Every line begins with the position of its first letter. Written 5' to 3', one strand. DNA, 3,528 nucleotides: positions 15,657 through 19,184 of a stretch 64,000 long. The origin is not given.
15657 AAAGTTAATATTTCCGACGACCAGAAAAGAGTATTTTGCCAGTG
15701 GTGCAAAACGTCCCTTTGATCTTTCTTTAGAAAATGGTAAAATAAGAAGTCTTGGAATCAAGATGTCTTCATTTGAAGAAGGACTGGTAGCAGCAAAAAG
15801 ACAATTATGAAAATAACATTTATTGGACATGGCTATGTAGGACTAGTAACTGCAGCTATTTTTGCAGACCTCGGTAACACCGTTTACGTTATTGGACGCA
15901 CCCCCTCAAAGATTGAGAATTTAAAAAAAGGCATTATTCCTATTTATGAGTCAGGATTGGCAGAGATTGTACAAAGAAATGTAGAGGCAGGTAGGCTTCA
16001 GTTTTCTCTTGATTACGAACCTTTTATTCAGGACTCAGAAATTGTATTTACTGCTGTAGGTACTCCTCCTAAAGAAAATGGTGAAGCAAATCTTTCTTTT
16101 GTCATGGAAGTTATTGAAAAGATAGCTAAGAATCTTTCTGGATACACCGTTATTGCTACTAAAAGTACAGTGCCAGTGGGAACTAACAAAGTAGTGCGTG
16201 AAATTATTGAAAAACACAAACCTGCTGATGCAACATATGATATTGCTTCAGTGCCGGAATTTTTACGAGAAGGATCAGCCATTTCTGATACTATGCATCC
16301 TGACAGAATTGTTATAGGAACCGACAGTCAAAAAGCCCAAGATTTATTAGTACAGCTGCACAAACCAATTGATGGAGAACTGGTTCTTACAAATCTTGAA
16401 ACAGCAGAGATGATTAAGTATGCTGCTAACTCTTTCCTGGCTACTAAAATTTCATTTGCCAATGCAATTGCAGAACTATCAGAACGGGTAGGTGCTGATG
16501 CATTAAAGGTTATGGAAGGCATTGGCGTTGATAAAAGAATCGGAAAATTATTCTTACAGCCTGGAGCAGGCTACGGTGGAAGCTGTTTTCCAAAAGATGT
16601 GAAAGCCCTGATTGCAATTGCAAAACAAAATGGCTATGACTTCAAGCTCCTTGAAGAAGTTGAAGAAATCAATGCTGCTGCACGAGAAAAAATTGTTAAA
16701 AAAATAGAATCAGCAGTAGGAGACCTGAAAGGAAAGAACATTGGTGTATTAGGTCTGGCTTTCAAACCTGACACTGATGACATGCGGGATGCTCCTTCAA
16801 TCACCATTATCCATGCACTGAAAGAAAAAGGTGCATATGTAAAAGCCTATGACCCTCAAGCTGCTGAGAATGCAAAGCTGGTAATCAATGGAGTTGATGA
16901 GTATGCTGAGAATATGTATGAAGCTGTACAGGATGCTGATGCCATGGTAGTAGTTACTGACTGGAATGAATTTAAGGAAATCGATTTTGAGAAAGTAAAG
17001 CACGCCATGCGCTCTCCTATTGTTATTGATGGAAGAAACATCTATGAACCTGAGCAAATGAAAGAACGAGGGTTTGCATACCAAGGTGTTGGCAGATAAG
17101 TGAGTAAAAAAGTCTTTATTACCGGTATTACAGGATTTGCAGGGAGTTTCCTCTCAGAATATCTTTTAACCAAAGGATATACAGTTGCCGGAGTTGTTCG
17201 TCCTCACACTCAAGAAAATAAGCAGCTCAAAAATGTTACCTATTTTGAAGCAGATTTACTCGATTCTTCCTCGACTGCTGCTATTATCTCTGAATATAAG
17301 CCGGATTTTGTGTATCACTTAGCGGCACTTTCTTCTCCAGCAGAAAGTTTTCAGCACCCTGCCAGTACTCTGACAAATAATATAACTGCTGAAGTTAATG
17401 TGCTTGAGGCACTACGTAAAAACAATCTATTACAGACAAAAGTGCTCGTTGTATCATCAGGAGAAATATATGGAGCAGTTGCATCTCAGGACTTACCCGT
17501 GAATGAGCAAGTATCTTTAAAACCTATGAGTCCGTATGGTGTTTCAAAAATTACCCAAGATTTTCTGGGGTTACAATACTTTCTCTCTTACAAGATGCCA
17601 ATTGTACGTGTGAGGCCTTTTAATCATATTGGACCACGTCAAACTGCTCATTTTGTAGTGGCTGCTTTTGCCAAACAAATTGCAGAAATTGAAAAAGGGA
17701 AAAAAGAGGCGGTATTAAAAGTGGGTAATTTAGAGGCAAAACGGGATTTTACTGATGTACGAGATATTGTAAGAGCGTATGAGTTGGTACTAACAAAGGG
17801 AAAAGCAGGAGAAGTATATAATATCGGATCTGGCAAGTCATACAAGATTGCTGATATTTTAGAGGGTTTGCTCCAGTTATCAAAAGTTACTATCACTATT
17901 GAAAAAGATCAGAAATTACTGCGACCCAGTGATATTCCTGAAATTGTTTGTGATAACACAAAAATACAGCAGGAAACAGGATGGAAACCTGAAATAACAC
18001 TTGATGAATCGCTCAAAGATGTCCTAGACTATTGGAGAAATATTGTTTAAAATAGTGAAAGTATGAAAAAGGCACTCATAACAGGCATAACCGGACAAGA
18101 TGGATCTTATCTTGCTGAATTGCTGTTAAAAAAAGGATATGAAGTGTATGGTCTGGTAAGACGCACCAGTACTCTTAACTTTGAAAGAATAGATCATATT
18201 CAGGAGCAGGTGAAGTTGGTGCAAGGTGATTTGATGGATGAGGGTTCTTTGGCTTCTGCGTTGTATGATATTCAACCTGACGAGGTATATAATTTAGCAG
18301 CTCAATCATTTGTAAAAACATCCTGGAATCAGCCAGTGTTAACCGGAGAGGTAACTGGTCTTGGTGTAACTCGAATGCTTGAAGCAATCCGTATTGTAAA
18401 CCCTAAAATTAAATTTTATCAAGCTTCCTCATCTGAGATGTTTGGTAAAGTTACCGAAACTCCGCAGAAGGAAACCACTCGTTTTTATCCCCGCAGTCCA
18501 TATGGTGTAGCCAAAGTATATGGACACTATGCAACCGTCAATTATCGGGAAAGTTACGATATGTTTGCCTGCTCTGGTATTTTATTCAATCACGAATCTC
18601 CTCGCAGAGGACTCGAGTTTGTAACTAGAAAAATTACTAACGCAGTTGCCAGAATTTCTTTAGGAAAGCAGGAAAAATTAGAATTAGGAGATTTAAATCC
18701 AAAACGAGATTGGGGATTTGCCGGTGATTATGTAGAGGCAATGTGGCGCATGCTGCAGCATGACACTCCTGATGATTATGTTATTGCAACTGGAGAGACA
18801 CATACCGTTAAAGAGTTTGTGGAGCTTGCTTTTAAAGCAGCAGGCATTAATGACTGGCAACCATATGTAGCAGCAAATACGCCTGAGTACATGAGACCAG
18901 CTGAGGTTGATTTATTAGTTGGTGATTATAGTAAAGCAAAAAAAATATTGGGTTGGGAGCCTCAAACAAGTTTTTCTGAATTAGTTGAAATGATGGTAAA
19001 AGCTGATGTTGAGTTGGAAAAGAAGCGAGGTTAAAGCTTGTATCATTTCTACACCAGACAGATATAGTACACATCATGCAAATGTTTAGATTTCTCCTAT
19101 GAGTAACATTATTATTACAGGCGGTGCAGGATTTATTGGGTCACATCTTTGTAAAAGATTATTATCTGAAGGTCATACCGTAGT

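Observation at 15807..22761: Arn-like, lipid-carrier-dependent pentose glycosylation module (ugd, UDP-xylose synthase, GT2-GtrA fusion, GT-C) in a likely monoderm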

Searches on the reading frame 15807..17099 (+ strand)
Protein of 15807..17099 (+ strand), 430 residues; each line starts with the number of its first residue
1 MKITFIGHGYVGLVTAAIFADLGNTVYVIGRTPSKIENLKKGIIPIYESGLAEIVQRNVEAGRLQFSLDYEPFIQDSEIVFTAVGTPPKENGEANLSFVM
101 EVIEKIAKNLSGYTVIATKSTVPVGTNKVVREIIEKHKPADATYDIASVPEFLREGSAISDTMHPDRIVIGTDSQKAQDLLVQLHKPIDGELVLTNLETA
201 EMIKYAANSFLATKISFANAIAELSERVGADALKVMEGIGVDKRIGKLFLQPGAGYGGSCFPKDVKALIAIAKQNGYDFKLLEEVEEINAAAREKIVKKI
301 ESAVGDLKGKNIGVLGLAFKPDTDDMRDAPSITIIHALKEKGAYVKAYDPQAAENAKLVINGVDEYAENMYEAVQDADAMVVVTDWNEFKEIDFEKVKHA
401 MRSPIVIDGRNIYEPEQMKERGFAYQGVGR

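Call 3: search_protein_families(library=pfam, proteins=[window:15807-17099:+])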
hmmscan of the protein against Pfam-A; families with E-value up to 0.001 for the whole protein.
window:15807-17099:+ (430 aa): 8 families
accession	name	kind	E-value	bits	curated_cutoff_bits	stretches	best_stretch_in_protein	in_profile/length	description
PF03721.20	UDPG_MGDP_dh_N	-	2.1e-59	200.7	27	1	1-182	1-185/187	UDP-glucose/GDP-mannose dehydrogenase family, NAD binding domain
PF00984.24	UDPG_MGDP_dh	-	7.2e-38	129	25.4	1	198-290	1-93/94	UDP-glucose/GDP-mannose dehydrogenase family, central domain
PF03720.21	UDPG_MGDP_dh_C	-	1.2e-35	122.4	30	1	313-415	1-103/103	UDP-glucose/GDP-mannose dehydrogenase family, UDP binding domain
PF03446.21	NAD_binding_2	-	1e-06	29.3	21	0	2-132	1-105/161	NAD binding domain of 6-phosphogluconate dehydrogenase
PF03807.23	F420_oxidored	-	6.8e-05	23.8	21.6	0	2-84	1-67/94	NADP oxidoreductase coenzyme F420-dependent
PF00070.33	Pyr_redox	-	9.8e-05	23.2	22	0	2-34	1-33/82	Pyridine nucleotide-disulphide oxidoreductase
PF02737.24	3HCDH_N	-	0.00017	22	22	1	2-119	1-113/180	3-hydroxyacyl-CoA dehydrogenase, NAD binding domain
PF02558.23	ApbA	-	0.00019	21.5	22.2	0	3-57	1-53/150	Ketopantoate reductase PanE/ApbA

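Call 4: search_protein_families(library=ncbifam, proteins=[window:15807-17099:+])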
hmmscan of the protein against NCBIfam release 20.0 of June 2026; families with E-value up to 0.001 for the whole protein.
window:15807-17099:+ (430 aa): 9 families
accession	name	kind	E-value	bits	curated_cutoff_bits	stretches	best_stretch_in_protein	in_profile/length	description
NF047673.2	TeichurnBiosyTuaD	equivalog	2.7e-173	577.1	700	1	2-430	3-431/439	UDP-glucose 6-dehydrogenase TuaD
TIGR03026.1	NDP-sugDHase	subfamily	2.5e-139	464.6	189.8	1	1-411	1-413/413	nucleotide sugar dehydrogenase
NF041297.1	UDPGDh_AglM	equivalog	3.5e-115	385.4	670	1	1-417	1-421/429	UDP-glucose 6-dehydrogenase AglM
NF040825.1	UDPMaNacDH_Arch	equivalog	3.3e-60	204.1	750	1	1-430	1-415/418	UDP-N-acetyl-D-mannosamine dehydrogenase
NF008286.0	PRK11064.1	equivalog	1.1e-49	169.2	459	1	2-401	5-411/420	UDP-N-acetyl-D-mannosamine dehydrogenase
NF011631.0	PRK15057.1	equivalog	7.3e-45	153.7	757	1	1-357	1-344/388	UDP-glucose 6-dehydrogenase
NF011729.0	PRK15182.1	equivalog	3.1e-10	39.4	592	1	2-399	8-401/425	Vi polysaccharide biosynthesis UDP-N-acetylglucosamine C-6 dehydrogenase TviB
NF004943.0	PRK06292.2-1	equivalog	0.0002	20.3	432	1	2-56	173-227/456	dihydrolipoyl dehydrogenase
NF004947.0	PRK06292.2-5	equivalog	0.00061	18.8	592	0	3-55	172-224/474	dihydrolipoyl dehydrogenase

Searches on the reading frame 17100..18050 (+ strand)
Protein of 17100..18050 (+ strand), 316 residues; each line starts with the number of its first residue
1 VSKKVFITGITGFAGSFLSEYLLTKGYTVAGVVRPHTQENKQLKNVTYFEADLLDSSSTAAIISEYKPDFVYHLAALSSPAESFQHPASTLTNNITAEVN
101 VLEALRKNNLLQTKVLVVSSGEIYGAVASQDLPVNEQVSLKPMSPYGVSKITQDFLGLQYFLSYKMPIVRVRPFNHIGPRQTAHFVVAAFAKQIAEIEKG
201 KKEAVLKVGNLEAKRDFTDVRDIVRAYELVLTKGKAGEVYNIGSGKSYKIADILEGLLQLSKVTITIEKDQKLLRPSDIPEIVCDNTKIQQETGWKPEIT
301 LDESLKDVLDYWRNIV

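Call 3: search_protein_families(library=pfam, proteins=[window:17100-18050:+])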
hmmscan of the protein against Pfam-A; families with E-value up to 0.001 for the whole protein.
window:17100-18050:+ (316 aa): 5 families
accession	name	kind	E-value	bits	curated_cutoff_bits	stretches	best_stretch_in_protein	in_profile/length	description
PF16363.11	GDP_Man_Dehyd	-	3.5e-77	260.5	27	1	6-307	1-331/332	GDP-mannose 4,6 dehydratase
PF01370.27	Epimerase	-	5e-60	203.3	20.9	1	5-243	1-240/240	NAD dependent epimerase/dehydratase family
PF02719.21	Polysacc_synt_2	-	1.4e-10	41.3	20.2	1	39-266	48-252/293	Polysaccharide biosynthesis protein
PF04321.23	RmlD_sub_bind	-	3.9e-08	33.1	27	1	4-152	2-131/287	RmlD substrate binding domain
PF05368.20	NmrA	-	8.4e-05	22.7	27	1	1-64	1-68/298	NmrA-like family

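Call 4: search_protein_families(library=ncbifam, proteins=[window:17100-18050:+])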
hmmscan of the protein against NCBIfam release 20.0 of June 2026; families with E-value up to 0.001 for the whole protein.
window:17100-18050:+ (316 aa): 24 families
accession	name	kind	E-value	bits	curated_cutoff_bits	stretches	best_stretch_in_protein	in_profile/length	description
TIGR04180.1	EDH_00030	hypoth_equivalog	1.7e-54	184.9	475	1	5-299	1-296/297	NAD-dependent 4,6-dehydratase LegB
TIGR01472.1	gmd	equivalog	3.8e-46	157.8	415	1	3-310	1-336/342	GDP-mannose 4,6-dehydratase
TIGR01181.1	dTDP_gluc_dehyt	equivalog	3.3e-41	141.4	365.1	1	5-312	2-311/321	dTDP-glucose 4,6-dehydratase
TIGR01179.1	galE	equivalog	1.1e-38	132.9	262.3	1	4-312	1-325/332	UDP-glucose 4-epimerase GalE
TIGR02622.1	CDP_4_6_dhtase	equivalog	3.3e-27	95.5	278.45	1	2-314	4-332/352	CDP-glucose 4,6-dehydratase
NF007582.0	PRK10217.1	equivalog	6.8e-27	94.5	698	1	3-311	2-330/355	dTDP-glucose 4,6-dehydratase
NF007490.0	PRK10084.1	subfamily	1.6e-23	83.3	649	1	4-312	2-334/361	dTDP-glucose 4,6-dehydratase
NF047922.1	GDPFucSynFcl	equivalog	4.6e-22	78.8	500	1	25-311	11-300/308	GDP-L-fucose synthase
TIGR02197.1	heptose_epim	equivalog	2.3e-21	76.3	274.6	1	6-262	2-261/316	ADP-glyceromanno-heptose 6-epimerase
NF011728.1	PRK15181.1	equivalog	4.6e-20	71.9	760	1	3-312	16-337/348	Vi polysaccharide biosynthesis UDP-N-acetylglucosaminuronic acid C-4 epimerase TviC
NF007956.0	PRK10675.1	subfamily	1.6e-18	67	394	1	4-310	2-327/338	UDP-glucose 4-epimerase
NF008872.0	PRK11908.1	equivalog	8.4e-17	61.2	294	1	3-314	2-337/349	bifunctional UDP-4-keto-pentose/UDP-xylose synthase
TIGR03466.1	HpnA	hypoth_equivalog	1.1e-15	57.4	367.65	1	4-302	2-283/327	hopanoid-associated sugar epimerase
NF043036.1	ErythonDh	equivalog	2.3e-14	53.4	325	1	4-173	2-183/321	D-erythronate dehydrogenase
NF052578.1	StrlDmthSdmBMthl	equivalog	1.9e-12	47.6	600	1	6-261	4-245/328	sterol demethylase protein SdmB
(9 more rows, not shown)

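Call 15: search_solved_structures(query=window:17100-18047:+, max_evalue=1e-20)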
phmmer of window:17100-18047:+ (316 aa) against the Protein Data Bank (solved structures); distinct sequences matched with E-value up to 1e-20: 29.
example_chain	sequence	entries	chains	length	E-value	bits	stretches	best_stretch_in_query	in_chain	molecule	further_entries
2pk3_A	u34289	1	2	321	1.8e-79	270.5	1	3-313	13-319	GDP-6-deoxy-D-lyxo-4-hexulose reductase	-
6x3b_A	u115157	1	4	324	4.1e-57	197.2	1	1-314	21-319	GDP-6-deoxy-D-mannose reductase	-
7us5_A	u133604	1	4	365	5.7e-52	180.3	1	1-315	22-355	GDP-D-GLYCERO-D-MANNO-HEPTOSE 4,6-DEHYDRATASE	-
4lw8_A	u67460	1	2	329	6.1e-41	144.1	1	2-313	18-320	Putative epimerase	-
1db3_A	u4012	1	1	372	2.1e-37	132.5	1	2-255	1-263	GDP-MANNOSE 4,6-DEHYDRATASE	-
6gpj_A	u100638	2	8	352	1.2e-35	126.8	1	5-265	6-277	GDP-mannose 4,6 dehydratase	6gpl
6q94_B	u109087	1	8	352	1.6e-35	126.3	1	5-265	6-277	GDP-mannose 4,6 dehydratase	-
1t2a_A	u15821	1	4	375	1.6e-35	126.3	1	5-265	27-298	GDP-mannose 4,6 dehydratase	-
5in4_A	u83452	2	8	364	1.7e-35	126.2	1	6-265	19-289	GDP-mannose 4,6 dehydratase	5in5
6gpk_A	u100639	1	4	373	4e-35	125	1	5-265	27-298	GDP-mannose 4,6 dehydratase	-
7kf3_A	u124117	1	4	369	4.8e-35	124.8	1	2-253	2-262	GDP-mannose 4,6-dehydratase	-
1n7g_A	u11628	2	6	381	1.6e-34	123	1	4-310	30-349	GDP-D-mannose-4,6-dehydratase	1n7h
4zrm_A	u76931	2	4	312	1.7e-33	119.7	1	5-314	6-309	UDP-glucose 4-epimerase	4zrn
1rpn_A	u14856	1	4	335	1.3e-32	116.7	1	1-308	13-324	GDP-mannose 4,6-dehydratase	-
5uzh_A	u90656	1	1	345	1.6e-32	116.5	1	2-256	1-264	NafoA.00085.b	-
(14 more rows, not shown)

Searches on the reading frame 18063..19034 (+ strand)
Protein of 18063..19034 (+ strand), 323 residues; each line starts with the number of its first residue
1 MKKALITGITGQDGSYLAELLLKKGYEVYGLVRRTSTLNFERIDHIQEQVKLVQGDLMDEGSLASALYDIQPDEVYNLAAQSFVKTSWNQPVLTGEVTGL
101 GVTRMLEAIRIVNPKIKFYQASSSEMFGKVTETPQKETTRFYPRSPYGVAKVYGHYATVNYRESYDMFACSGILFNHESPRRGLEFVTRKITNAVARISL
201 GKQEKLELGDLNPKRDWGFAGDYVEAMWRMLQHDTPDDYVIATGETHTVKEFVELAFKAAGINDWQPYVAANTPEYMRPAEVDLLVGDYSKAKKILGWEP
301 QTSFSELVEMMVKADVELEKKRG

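Call 3: search_protein_families(library=pfam, proteins=[window:18063-19034:+])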
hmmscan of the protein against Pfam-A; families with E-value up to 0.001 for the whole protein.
window:18063-19034:+ (323 aa): 5 families
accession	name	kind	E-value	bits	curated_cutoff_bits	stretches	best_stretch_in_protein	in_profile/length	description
PF16363.11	GDP_Man_Dehyd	-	1.8e-138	462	27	1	5-311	1-332/332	GDP-mannose 4,6 dehydratase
PF01370.27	Epimerase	-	1.4e-72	244.4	20.9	1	4-242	1-240/240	NAD dependent epimerase/dehydratase family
PF04321.23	RmlD_sub_bind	-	1.6e-10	41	27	1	3-170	2-148/287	RmlD substrate binding domain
PF05368.20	NmrA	-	2e-07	31.3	27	1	2-68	3-68/298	NmrA-like family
PF13460.12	NAD_binding_10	-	6.1e-06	26.7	27.2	1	8-69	1-60/184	NAD(P)H-binding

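Call 4: search_protein_families(library=ncbifam, proteins=[window:18063-19034:+])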
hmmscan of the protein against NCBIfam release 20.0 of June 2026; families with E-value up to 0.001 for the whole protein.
window:18063-19034:+ (323 aa): 19 families
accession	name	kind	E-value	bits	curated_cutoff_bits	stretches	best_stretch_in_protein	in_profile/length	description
TIGR01472.1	gmd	equivalog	1.1e-134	449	415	1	2-317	1-340/342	GDP-mannose 4,6-dehydratase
TIGR04180.1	EDH_00030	hypoth_equivalog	2.5e-29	102.3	475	1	5-302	2-296/297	NAD-dependent 4,6-dehydratase LegB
TIGR01181.1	dTDP_gluc_dehyt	equivalog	1.2e-28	100.2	365.1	1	4-313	2-309/321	dTDP-glucose 4,6-dehydratase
TIGR02622.1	CDP_4_6_dhtase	equivalog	4.7e-24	85.2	278.45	1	2-165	5-172/352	CDP-glucose 4,6-dehydratase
TIGR01179.1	galE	equivalog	9.5e-19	67.4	262.3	1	4-311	2-318/332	UDP-glucose 4-epimerase GalE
NF043036.1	ErythonDh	equivalog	4.8e-11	42.4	325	1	3-161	2-163/321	D-erythronate dehydrogenase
NF007582.0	PRK10217.1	equivalog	9.8e-11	41.3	698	1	1-306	1-322/355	dTDP-glucose 4,6-dehydratase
NF011728.1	PRK15181.1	equivalog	1.4e-09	37.4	760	1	2-313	16-335/348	Vi polysaccharide biosynthesis UDP-N-acetylglucosaminuronic acid C-4 epimerase TviC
NF052578.1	StrlDmthSdmBMthl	equivalog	3.1e-09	37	600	1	4-165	3-152/328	sterol demethylase protein SdmB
NF007956.0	PRK10675.1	subfamily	8.6e-09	35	394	1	3-152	2-154/338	UDP-glucose 4-epimerase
TIGR03466.1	HpnA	hypoth_equivalog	8.7e-09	34.7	367.65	1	3-139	2-130/327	hopanoid-associated sugar epimerase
NF007490.0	PRK10084.1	subfamily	5.5e-08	32.2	649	1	3-308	2-327/361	dTDP-glucose 4,6-dehydratase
TIGR01214.1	rmlD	equivalog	2e-05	23.8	224.05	1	4-179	2-155/285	dTDP-4-dehydrorhamnose reductase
NF042422.1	oxyalk_red_OleD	equivalog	0.0003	20.3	580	0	3-120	2-108/329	2-alkyl-3-oxoalkanoate reductase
NF004823.0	PRK06179.1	subfamily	0.00033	20.2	310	1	3-69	7-67/271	oxidoreductase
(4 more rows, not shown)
